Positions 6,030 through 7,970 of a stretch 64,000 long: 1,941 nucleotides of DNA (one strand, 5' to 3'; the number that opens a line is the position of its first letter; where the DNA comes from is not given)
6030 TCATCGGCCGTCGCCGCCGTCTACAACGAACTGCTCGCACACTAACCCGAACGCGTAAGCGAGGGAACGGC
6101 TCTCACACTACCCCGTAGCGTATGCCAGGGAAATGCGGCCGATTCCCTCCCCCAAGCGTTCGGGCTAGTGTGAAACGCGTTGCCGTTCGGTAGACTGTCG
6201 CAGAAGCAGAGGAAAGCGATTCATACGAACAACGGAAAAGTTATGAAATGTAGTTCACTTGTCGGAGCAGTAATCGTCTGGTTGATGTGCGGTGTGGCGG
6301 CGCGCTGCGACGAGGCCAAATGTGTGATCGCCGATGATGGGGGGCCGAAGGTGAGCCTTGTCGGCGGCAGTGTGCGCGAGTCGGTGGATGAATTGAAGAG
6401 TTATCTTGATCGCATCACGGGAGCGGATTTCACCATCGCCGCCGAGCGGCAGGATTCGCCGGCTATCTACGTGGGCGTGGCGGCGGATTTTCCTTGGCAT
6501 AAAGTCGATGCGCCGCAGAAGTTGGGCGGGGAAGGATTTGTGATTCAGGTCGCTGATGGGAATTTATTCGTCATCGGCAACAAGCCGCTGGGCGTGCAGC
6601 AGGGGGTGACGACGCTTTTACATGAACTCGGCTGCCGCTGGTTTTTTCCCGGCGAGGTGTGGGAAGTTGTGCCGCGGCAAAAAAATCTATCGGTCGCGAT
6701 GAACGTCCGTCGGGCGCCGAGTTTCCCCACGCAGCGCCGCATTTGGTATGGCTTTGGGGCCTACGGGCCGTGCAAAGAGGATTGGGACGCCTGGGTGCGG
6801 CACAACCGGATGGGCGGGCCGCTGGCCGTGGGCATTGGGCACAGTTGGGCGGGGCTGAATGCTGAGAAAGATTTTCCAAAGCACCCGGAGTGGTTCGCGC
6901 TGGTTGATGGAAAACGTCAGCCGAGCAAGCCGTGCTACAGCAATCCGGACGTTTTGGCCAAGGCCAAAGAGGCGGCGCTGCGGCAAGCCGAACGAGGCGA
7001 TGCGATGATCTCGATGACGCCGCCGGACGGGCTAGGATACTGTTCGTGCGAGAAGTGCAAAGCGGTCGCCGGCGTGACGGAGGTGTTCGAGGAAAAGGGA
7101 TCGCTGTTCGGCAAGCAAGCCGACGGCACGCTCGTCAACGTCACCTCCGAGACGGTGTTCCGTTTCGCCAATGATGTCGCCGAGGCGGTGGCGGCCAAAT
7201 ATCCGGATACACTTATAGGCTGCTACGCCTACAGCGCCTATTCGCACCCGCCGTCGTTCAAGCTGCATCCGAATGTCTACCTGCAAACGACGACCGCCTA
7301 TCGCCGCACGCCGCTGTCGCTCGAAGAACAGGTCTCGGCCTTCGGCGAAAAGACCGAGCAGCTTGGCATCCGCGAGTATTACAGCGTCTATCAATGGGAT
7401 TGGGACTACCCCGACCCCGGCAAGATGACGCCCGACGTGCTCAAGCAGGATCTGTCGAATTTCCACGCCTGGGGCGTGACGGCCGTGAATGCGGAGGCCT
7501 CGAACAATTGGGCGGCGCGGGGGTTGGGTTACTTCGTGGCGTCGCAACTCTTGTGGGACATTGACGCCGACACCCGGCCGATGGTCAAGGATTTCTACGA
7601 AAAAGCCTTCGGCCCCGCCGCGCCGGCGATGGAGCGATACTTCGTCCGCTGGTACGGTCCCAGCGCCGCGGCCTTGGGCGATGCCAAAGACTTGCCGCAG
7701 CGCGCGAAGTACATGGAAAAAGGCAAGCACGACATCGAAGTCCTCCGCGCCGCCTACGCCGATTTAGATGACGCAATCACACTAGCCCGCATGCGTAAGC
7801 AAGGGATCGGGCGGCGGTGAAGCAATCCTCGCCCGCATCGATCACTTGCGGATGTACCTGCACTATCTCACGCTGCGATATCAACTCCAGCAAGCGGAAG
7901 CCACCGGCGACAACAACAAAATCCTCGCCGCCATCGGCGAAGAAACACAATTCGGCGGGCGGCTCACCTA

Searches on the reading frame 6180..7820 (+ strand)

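Call 50: search_protein_families(library=pfam, proteins=[window:6180-7820:+], max_evalue=0.001)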
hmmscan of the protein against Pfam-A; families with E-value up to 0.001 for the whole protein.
window:6180-7820:+ (546 aa): 2 families
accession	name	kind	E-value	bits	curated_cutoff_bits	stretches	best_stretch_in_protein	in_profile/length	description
PF16126.11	DUF4838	-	7.6e-44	150.6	26.6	1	157-487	2-323/325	Domain of unknown function (DUF4838)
PF03648.19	Glyco_hydro_67N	-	3.5e-06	27.7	24.3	1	70-139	38-113/120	Glycosyl hydrolase family 67 N-terminus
